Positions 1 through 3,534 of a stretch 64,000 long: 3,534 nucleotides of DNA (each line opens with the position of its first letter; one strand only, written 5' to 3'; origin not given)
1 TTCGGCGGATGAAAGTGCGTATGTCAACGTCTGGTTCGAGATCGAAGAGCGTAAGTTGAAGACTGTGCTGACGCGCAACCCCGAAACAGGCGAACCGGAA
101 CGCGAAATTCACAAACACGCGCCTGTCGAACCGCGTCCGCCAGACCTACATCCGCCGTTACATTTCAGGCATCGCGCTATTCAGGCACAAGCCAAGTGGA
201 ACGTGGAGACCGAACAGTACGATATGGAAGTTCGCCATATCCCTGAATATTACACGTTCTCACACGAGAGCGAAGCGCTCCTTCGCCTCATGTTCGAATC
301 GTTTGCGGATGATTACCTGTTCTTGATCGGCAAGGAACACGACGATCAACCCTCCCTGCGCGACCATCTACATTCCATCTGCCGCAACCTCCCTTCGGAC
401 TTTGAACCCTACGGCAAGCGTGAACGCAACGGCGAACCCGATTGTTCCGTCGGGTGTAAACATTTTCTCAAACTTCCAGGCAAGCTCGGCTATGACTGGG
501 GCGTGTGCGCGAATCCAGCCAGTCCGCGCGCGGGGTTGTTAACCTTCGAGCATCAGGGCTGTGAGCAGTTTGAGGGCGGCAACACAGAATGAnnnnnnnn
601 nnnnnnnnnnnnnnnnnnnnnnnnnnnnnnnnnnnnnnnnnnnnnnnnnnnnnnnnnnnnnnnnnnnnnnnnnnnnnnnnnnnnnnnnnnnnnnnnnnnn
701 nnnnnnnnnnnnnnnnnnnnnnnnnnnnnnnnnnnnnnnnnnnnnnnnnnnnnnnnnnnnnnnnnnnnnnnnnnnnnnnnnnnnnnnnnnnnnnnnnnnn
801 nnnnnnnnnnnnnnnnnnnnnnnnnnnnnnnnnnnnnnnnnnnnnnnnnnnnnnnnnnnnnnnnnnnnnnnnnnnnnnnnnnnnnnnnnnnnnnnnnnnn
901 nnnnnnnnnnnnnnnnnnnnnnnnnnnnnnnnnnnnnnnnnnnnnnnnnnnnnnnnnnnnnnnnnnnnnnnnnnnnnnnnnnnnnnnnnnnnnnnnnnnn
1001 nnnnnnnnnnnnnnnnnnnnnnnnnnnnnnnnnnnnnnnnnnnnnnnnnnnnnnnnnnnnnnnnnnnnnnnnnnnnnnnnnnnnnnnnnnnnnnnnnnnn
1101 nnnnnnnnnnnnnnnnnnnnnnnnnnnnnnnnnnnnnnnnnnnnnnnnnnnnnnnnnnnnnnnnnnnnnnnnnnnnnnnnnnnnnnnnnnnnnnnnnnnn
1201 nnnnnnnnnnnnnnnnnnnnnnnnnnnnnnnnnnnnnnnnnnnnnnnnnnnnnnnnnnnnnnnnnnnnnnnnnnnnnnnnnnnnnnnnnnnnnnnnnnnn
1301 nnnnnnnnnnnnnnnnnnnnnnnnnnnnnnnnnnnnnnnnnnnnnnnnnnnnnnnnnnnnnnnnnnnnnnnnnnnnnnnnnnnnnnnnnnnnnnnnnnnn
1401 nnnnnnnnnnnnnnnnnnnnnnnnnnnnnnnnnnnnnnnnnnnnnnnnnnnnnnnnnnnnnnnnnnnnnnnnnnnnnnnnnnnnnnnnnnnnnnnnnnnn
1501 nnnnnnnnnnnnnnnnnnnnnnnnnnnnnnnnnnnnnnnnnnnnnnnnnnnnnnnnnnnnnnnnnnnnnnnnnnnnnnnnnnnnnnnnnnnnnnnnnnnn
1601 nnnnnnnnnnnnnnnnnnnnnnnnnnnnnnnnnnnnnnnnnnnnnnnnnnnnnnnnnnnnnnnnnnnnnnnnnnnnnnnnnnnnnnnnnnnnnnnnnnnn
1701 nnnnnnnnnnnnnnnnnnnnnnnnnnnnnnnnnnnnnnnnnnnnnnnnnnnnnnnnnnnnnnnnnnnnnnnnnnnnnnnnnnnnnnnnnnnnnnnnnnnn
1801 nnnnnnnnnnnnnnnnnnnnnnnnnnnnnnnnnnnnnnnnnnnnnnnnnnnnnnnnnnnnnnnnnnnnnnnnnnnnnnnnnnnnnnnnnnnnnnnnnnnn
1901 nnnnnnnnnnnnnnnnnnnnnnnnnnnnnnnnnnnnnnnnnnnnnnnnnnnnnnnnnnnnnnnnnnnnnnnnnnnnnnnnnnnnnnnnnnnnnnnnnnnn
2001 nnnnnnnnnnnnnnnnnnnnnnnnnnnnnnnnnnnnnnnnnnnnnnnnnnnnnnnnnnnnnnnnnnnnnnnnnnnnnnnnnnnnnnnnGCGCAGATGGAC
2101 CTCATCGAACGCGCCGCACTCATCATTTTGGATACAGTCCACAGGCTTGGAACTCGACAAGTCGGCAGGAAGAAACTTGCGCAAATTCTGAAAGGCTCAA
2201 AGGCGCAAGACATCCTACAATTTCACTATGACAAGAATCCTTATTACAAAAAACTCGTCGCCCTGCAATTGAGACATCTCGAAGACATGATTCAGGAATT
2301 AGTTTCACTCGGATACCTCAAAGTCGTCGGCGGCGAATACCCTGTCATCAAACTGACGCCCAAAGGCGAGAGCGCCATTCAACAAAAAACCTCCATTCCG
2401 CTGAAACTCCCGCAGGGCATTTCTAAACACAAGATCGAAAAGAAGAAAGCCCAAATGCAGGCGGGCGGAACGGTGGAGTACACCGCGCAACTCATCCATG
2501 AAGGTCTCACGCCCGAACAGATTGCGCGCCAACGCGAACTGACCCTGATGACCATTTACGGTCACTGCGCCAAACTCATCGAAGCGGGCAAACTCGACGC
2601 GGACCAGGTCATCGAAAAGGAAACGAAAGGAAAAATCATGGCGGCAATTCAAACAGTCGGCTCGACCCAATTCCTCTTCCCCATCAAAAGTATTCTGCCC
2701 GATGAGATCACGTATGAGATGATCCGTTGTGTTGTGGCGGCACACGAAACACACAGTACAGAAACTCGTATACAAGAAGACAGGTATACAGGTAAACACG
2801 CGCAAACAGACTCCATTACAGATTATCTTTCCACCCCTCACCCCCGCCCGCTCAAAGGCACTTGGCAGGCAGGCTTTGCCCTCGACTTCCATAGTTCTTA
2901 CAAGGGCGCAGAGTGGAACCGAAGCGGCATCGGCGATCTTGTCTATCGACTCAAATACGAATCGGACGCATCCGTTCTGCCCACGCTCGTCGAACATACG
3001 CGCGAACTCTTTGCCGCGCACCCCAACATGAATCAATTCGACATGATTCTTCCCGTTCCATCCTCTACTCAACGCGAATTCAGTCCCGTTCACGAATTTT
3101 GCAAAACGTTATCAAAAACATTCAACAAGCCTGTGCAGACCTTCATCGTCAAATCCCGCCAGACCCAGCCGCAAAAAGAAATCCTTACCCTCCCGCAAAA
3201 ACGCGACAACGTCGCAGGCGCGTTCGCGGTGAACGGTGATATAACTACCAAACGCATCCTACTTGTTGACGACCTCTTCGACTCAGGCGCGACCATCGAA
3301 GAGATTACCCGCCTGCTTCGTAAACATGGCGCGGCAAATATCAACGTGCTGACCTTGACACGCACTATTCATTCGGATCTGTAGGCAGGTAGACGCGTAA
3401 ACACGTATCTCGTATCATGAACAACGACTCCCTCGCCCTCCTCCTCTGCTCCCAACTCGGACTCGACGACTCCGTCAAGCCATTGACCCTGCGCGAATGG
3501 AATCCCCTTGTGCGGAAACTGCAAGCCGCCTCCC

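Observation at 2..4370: Three-gene DNA-processing operon: Cys-cluster protein, RecQ-PRTase fusion and DprA-like protein, a possible rearranged PsyrTA/RqlHI-type or ComFA-ComFC-DprA-type system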

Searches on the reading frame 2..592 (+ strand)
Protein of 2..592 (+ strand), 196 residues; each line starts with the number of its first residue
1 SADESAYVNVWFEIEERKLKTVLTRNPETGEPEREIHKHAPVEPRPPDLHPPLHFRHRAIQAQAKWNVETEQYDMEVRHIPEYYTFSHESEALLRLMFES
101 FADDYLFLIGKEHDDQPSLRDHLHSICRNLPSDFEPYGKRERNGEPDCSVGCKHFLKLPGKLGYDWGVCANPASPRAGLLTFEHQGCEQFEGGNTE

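Call 4: search_protein_families(library=pfam, proteins=[window:2-592:+], max_evalue=0.01)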
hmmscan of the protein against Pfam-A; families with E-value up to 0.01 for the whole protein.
window:2-592:+ (196 aa): 1 family
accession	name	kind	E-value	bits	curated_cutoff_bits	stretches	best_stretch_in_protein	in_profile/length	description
PF11228.13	DUF3027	-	0.00015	22.2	25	1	132-187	132-186/193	Protein of unknown function (DUF3027)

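Call 5: search_protein_families(library=padloc, proteins=[window:2-592:+], max_evalue=0.01)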
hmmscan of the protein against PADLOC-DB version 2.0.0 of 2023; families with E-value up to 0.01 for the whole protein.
window:2-592:+ (196 aa): 0 families

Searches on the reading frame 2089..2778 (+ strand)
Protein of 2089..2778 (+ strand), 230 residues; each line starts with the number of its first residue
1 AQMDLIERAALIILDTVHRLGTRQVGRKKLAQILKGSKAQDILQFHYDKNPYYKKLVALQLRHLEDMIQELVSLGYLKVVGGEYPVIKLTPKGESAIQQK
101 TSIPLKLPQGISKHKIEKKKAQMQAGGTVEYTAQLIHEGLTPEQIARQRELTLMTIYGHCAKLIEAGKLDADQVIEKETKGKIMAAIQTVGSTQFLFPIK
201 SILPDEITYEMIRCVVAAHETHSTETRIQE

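Call 28: search_protein_families(library=padloc, proteins=[window:2089-2778:+], max_evalue=0.01)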
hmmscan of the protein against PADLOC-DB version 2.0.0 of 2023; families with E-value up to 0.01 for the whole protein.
window:2089-2778:+ (230 aa): 3 families
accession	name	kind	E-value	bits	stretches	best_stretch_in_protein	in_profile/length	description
PDLC02861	DpdF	-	1.4e-09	34.8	1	9-134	418-538/611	DpdF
PDLC02976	WH_III-A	-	0.0012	17.5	1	54-119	25-86/104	-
PDLC03922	MkoB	-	0.0012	16.2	1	56-103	51-96/610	-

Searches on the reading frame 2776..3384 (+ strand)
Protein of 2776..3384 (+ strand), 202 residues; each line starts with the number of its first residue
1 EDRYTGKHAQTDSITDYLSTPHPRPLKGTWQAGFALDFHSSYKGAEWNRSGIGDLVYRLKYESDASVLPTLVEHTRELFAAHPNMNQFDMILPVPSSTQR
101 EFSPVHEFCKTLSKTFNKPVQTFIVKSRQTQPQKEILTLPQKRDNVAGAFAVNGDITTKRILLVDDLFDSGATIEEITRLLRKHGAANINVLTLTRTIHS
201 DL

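Call 28: search_protein_families(library=padloc, proteins=[window:2776-3384:+], max_evalue=0.01)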
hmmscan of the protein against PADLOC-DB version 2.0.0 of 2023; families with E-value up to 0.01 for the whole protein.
window:2776-3384:+ (202 aa): 4 families
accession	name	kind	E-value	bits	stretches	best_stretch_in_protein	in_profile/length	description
PDLC03928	PsyrT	-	2.5e-33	113.3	1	39-201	527-688/689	-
PDLC03962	ShosT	-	7.8e-10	37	1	80-199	88-213/237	-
PDLC02869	DpdF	-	1.9e-06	26.1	1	141-197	14-70/74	DpdF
PDLC02866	DpdF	-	0.0053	14.4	1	145-194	206-251/255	DpdF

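Call 56: search_protein_representatives(protein=window:2776-3381:+)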
Query: 202 residues. Proteins with E-value up to 0.001 (for the whole library): 16586; up to 1e-10: 935; up to 1e-30: 85. The best 150 are listed.
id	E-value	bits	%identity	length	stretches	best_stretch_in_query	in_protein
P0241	1.7e-99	348.1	79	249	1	8-201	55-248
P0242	9.4e-78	277.1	67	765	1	11-202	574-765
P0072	2.5e-76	272.4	62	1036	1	10-201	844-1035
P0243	5.3e-72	258.3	61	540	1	12-201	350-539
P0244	5.9e-71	254.9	61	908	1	9-201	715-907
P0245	3.8e-70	252.2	60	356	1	10-201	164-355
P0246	7.2e-70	251.3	60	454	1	10-201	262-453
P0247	4.1e-65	235.8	59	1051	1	11-201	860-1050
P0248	3.1e-64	233.0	59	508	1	11-201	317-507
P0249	6.5e-64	231.9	59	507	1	12-201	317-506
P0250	1.7e-63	230.6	58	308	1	11-201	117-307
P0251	2.0e-62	227.1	53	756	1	12-201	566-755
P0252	2.2e-60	220.4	52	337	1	5-201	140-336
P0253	1.4e-59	217.8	55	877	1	12-201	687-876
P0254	2.0e-59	217.3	55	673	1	10-201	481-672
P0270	1.1e-52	195.3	49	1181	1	8-201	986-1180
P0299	9.8e-40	153.0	42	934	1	9-199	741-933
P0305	9.8e-36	140.0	43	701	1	13-197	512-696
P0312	1.4e-33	132.9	40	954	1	11-199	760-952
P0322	2.8e-31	125.4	36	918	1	5-200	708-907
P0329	4.5e-28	115.0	38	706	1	14-199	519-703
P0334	1.4e-26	110.2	36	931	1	13-199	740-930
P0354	2.3e-22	96.3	32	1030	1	13-200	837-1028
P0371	1.1e-20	90.9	32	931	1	11-199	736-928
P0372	1.4e-20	90.6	35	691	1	12-200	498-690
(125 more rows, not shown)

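Call 57: search_protein_families(library=pfam, proteins=[P0299, P0312, P0322, P0334, P0354, P0371, P0372, P0305, P0329, P0270], max_evalue=0.0001)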
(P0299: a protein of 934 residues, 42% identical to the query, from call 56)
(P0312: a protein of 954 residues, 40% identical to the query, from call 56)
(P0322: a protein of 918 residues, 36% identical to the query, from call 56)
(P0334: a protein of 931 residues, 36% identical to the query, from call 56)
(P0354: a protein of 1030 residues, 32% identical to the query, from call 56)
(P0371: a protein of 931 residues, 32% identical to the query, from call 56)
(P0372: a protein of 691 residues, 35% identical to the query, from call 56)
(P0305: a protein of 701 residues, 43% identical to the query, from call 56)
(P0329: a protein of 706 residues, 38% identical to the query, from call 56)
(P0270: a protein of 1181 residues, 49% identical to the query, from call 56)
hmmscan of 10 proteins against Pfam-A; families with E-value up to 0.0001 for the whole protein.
P0299 (934 aa): 7 families
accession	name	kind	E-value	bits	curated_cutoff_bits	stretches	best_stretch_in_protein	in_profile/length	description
PF00270.35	DEAD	-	4.8e-26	91.9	26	1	22-185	1-165/167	DEAD/DEAH box helicase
PF14493.12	HTH_40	-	2.1e-23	82.8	27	1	630-717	1-89/89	Helix-turn-helix domain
PF00271.37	Helicase_C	-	6.1e-19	68.7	23.5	1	222-330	2-110/110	Helicase conserved C-terminal domain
PF09382.16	RQC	-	6.8e-16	58.6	23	1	511-614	8-111/114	RQC domain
PF16124.10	RecQ_Zn_bind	-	5.6e-11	43.5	25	1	436-485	16-65/66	RecQ zinc-binding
PF00156.33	Pribosyltran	-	4.9e-09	36.1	26.3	1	865-928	52-123/158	Phosphoribosyl transferase domain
PF04851.21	ResIII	-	1e-05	25.9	22.5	1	21-179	4-161/164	Type III restriction enzyme, res subunit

P0312 (954 aa): 7 families
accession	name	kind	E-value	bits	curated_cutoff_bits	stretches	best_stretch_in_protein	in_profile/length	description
PF00270.35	DEAD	-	7.9e-27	94.5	26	1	30-193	1-165/167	DEAD/DEAH box helicase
PF14493.12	HTH_40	-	2.2e-23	82.8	27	1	637-724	1-89/89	Helix-turn-helix domain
PF00271.37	Helicase_C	-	1.2e-17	64.6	23.5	1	230-338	2-110/110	Helicase conserved C-terminal domain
PF09382.16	RQC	-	2.4e-16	60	23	1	508-612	6-111/114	RQC domain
PF16124.10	RecQ_Zn_bind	-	6.5e-12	46.4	25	1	442-494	12-64/66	RecQ zinc-binding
PF04851.21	ResIII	-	1.7e-08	35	22.5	1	28-188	3-162/164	Type III restriction enzyme, res subunit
PF00156.33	Pribosyltran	-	2.7e-06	27.2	26.3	1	890-942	79-118/158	Phosphoribosyl transferase domain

P0322 (918 aa): 6 families
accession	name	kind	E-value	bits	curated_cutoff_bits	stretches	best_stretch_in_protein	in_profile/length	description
PF00270.35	DEAD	-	1.6e-29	103.2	26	1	24-184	3-164/167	DEAD/DEAH box helicase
PF09382.16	RQC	-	3.3e-24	85.3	23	2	506-593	14-101/114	RQC domain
PF00271.37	Helicase_C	-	2.5e-22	79.6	23.5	1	222-330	2-110/110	Helicase conserved C-terminal domain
PF16124.10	RecQ_Zn_bind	-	1.2e-11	45.7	25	1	445-487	23-65/66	RecQ zinc-binding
PF04851.21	ResIII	-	3e-09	37.4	22.5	1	25-180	8-162/164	Type III restriction enzyme, res subunit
PF00156.33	Pribosyltran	-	1.5e-06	28.1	26.3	1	849-902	79-124/158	Phosphoribosyl transferase domain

P0334 (931 aa): 7 families
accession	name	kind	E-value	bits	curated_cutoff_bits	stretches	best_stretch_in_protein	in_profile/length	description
PF00270.35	DEAD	-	7.2e-28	97.8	26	1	20-183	1-165/167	DEAD/DEAH box helicase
PF14493.12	HTH_40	-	3.1e-21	75.9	27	1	624-710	1-88/89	Helix-turn-helix domain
PF00271.37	Helicase_C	-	3.2e-20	72.9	23.5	1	220-328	2-110/110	Helicase conserved C-terminal domain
PF09382.16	RQC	-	3.4e-13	49.8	23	1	510-606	14-110/114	RQC domain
PF16124.10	RecQ_Zn_bind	-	4.8e-10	40.5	25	1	435-485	15-65/66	RecQ zinc-binding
PF04851.21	ResIII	-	5.2e-06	26.9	22.5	1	19-178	4-162/164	Type III restriction enzyme, res subunit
PF00156.33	Pribosyltran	-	5.3e-05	23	26.3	0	857-920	62-118/158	Phosphoribosyl transferase domain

P0354 (1030 aa): 10 families
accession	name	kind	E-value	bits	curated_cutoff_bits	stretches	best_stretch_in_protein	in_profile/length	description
PF00270.35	DEAD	-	1.8e-27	96.6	26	1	18-178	1-161/167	DEAD/DEAH box helicase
PF00271.37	Helicase_C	-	1e-16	61.6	23.5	1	229-325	15-110/110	Helicase conserved C-terminal domain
PF09382.16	RQC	-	1.8e-16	60.4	23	1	495-580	13-98/114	RQC domain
PF13646.12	HEAT_2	-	1.2e-13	51.5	27.7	2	649-734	2-87/88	HEAT repeats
PF16124.10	RecQ_Zn_bind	-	1.7e-11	45.1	25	1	420-481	3-65/66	RecQ zinc-binding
PF02985.28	HEAT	-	2.1e-09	37.2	23.5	0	648-675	2-29/31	HEAT repeat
PF13513.12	HEAT_EZ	-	4.5e-08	33.9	27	0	612-642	25-55/55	HEAT-like repeat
PF03130.22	HEAT_PBS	-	3.9e-07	30.4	20.9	0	662-688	1-27/27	PBS lyase HEAT-like repeat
PF04851.21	ResIII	-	2.2e-06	28.1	22.5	1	17-177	4-162/164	Type III restriction enzyme, res subunit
PF00156.33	Pribosyltran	-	8.4e-06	25.6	26.3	1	979-1019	80-120/158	Phosphoribosyl transferase domain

P0371 (931 aa): 5 families
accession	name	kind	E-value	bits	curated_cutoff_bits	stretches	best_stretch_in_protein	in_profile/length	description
PF00270.35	DEAD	-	8.3e-27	94.4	26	1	26-188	1-164/167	DEAD/DEAH box helicase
PF09382.16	RQC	-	8.6e-26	90.4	23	2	511-602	12-103/114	RQC domain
PF00271.37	Helicase_C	-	2.4e-20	73.3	23.5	1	226-335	2-110/110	Helicase conserved C-terminal domain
PF16124.10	RecQ_Zn_bind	-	3.8e-09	37.6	25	1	448-496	16-65/66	RecQ zinc-binding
PF00156.33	Pribosyltran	-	6e-07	29.3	26.3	1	855-922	64-122/158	Phosphoribosyl transferase domain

P0372 (691 aa): 5 families
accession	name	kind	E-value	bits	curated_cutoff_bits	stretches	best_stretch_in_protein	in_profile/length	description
PF00271.37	Helicase_C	-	5.6e-21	75.3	23.5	1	116-223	2-110/110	Helicase conserved C-terminal domain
PF09382.16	RQC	-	4.1e-12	46.4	23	1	398-482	14-97/114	RQC domain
PF16124.10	RecQ_Zn_bind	-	6.5e-11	43.3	25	1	335-381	18-65/66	RecQ zinc-binding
PF00270.35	DEAD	-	9.7e-09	35.6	26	1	6-80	95-165/167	DEAD/DEAH box helicase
PF00156.33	Pribosyltran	-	1.6e-08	34.4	26.3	1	574-684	30-123/158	Phosphoribosyl transferase domain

P0305 (701 aa): 6 families
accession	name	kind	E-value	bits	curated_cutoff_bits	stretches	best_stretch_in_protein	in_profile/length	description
PF00270.35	DEAD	-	2.5e-26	92.8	26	1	19-181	1-164/167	DEAD/DEAH box helicase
PF00271.37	Helicase_C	-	2.9e-21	76.2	23.5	1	218-327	2-110/110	Helicase conserved C-terminal domain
PF16124.10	RecQ_Zn_bind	-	4.8e-11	43.7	25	1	431-480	15-65/66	RecQ zinc-binding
PF04851.21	ResIII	-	2.5e-07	31.2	22.5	1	18-175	4-161/164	Type III restriction enzyme, res subunit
PF00156.33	Pribosyltran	-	1.1e-05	25.2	26.3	1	642-694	79-125/158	Phosphoribosyl transferase domain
PF17782.7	DprA_WH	-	2.6e-05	24.6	22.9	0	378-408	29-59/61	DprA winged helix domain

P0329 (706 aa): 5 families
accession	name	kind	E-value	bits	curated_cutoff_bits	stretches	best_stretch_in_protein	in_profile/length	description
PF00270.35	DEAD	-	2.6e-26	92.8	26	1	19-180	1-163/167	DEAD/DEAH box helicase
PF00271.37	Helicase_C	-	2.8e-21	76.3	23.5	1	218-327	2-110/110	Helicase conserved C-terminal domain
PF16124.10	RecQ_Zn_bind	-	1.2e-09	39.2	25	1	434-480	18-65/66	RecQ zinc-binding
PF00156.33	Pribosyltran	-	1.7e-06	27.9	26.3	1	658-700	83-125/158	Phosphoribosyl transferase domain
PF04851.21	ResIII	-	1.2e-05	25.8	22.5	1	18-175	4-161/164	Type III restriction enzyme, res subunit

P0270 (1181 aa): 11 families
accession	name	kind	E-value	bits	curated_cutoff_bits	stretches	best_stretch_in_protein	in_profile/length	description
PF00270.35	DEAD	-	1e-29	103.9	26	1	227-388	1-164/167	DEAD/DEAH box helicase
PF13646.12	HEAT_2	-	1.7e-23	83.1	27.7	2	880-967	1-87/88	HEAT repeats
PF00271.37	Helicase_C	-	6.1e-22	78.4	23.5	1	427-540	3-110/110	Helicase conserved C-terminal domain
PF09382.16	RQC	-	5.3e-18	65.3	23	1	728-824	14-110/114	RQC domain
PF16124.10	RecQ_Zn_bind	-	4.5e-12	47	25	1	646-693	17-65/66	RecQ zinc-binding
PF00156.33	Pribosyltran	-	2.2e-10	40.5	26.3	1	1087-1173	43-123/158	Phosphoribosyl transferase domain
PF03130.22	HEAT_PBS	-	9e-10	38.5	20.9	0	895-920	2-27/27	PBS lyase HEAT-like repeat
PF13513.12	HEAT_EZ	-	3.6e-08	34.2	27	0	895-937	4-55/55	HEAT-like repeat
PF04851.21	ResIII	-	4.6e-08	33.6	22.5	1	226-384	4-162/164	Type III restriction enzyme, res subunit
PF02985.28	HEAT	-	4.8e-08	33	23.5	0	912-938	3-28/31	HEAT repeat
PF14572.12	Pribosyl_synth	-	1.7e-05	25.3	27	1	1123-1175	69-121/184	Phosphoribosyl synthetase-associated domain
